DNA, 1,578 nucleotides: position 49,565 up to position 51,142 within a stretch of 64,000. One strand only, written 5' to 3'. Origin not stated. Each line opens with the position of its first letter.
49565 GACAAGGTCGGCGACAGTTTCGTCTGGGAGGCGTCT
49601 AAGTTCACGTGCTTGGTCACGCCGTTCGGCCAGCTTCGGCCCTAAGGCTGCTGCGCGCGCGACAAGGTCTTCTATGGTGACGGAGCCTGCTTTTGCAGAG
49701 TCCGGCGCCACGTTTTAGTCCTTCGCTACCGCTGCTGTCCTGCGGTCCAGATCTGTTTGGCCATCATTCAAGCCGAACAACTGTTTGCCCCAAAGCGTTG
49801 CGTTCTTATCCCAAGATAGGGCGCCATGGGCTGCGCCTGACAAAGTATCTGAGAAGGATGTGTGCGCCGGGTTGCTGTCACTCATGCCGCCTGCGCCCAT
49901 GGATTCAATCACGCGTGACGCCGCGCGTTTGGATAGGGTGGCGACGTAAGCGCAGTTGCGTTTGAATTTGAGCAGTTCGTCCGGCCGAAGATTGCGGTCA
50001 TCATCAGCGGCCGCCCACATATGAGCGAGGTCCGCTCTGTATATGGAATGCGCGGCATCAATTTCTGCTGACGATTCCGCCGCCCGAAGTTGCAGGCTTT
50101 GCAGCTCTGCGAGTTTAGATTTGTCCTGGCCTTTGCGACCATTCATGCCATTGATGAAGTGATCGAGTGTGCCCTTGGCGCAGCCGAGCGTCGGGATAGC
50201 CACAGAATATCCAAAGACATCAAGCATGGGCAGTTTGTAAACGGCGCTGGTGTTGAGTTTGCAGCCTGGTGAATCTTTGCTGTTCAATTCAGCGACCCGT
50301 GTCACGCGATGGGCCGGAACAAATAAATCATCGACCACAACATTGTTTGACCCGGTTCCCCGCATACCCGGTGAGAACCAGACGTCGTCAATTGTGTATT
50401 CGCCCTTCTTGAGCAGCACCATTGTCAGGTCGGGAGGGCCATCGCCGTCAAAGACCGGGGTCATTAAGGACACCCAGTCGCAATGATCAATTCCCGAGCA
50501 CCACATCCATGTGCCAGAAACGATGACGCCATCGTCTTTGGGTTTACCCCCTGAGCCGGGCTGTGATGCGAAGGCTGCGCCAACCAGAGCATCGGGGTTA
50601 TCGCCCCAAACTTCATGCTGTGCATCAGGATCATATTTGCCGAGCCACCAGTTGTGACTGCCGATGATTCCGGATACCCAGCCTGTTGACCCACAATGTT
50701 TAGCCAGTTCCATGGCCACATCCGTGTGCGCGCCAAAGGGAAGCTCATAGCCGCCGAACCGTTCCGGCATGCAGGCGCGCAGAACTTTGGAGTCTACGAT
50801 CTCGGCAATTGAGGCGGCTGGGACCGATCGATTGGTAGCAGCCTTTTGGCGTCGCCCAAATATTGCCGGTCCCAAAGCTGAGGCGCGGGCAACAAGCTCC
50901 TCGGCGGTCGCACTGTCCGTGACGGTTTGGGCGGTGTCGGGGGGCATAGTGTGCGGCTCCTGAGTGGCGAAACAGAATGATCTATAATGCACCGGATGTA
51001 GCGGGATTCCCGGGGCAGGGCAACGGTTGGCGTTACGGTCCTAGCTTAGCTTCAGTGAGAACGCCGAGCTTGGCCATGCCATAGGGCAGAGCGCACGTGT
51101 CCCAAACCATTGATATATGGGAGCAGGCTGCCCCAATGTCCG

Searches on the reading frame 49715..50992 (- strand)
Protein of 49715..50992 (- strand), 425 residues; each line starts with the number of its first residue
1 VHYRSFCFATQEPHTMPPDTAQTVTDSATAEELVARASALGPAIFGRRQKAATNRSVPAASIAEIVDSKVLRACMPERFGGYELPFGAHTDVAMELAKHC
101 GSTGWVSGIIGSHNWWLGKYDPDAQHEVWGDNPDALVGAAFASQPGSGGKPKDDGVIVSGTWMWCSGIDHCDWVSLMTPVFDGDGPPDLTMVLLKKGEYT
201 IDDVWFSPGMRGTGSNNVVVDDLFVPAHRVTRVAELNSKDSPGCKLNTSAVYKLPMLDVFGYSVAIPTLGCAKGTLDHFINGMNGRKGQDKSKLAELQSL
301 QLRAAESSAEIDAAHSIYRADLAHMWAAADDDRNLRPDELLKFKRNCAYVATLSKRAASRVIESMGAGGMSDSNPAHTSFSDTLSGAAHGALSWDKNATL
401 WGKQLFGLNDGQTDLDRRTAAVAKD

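Call 17: search_protein_families(library=pfam, proteins=[window:49715-50992:-], max_evalue=0.00001)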
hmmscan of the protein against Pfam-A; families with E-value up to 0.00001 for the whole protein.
window:49715-50992:- (425 aa): 1 family
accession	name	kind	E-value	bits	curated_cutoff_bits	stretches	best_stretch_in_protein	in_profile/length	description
PF08028.16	Acyl-CoA_dh_2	-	2.7e-17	63.7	22.7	1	264-392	3-132/134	Acyl-CoA dehydrogenase, C-terminal domain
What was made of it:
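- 48509..55800 (-): The rest of the co-directional cluster. It holds an alpha/beta hydrolase (54808-55800), a 4HBT thioesterase (54284-54724), an ICL/PEP-mutase-like gene (53393-54265), GST (52717-53361), GFA (52308-52658) and three Acyl-CoA_dh_2 paralogues (48509-52247). Two Acyl-CoA_dh_2 genes were scanned directly (call 17).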
